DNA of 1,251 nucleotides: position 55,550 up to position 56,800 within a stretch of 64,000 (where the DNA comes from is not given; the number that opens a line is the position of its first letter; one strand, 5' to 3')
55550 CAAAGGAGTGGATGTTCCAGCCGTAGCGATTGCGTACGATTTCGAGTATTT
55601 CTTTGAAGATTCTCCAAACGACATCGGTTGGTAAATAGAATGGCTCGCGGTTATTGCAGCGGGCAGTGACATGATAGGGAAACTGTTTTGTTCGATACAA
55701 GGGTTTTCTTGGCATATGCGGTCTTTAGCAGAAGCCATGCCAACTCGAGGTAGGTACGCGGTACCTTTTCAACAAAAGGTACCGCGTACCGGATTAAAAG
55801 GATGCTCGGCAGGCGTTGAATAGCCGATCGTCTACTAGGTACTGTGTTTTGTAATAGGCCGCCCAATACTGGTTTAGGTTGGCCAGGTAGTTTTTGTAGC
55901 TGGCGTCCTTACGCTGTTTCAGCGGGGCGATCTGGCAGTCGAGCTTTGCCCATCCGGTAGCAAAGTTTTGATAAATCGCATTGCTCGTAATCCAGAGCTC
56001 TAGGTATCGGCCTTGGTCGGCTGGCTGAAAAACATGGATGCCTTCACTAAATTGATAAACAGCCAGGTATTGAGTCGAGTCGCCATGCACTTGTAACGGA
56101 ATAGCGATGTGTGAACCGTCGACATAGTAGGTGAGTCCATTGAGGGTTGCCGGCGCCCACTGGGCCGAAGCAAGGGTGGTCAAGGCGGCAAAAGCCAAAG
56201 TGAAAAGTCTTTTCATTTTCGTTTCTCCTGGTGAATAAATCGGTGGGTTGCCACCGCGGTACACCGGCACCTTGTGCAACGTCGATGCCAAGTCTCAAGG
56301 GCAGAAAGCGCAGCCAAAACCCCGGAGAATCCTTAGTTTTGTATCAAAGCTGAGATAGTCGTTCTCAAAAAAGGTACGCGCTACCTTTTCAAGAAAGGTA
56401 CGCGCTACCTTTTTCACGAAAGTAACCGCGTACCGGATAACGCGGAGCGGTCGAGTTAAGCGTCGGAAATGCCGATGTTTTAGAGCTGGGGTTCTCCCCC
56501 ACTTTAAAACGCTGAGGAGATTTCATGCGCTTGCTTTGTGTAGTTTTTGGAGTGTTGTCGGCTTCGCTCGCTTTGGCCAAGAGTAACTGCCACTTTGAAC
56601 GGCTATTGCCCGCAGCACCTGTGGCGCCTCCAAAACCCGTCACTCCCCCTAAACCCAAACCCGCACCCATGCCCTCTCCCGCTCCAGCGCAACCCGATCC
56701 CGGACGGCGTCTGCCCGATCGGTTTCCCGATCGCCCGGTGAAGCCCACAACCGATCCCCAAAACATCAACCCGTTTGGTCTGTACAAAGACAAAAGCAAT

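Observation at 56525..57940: Pro-rich secreted protein translationally coupled (ATGA) to the giant ORF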

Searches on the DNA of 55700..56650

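Call 104: search_rna_families(source=window, start=55700, end=56650, threshold=evalue, max_evalue=1)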
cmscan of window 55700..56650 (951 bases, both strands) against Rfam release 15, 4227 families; matches with E-value up to 1: 1.
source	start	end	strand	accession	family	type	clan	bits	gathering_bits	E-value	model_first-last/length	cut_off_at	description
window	56181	56290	-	RF04321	tmRNA_permuted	Gene;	-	16.1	47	0.67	1-213/213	no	permuted transfer-messenger RNA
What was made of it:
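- Tried and rejected: Rfam gave only a chance-level hit, E 0.67 (call 104).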
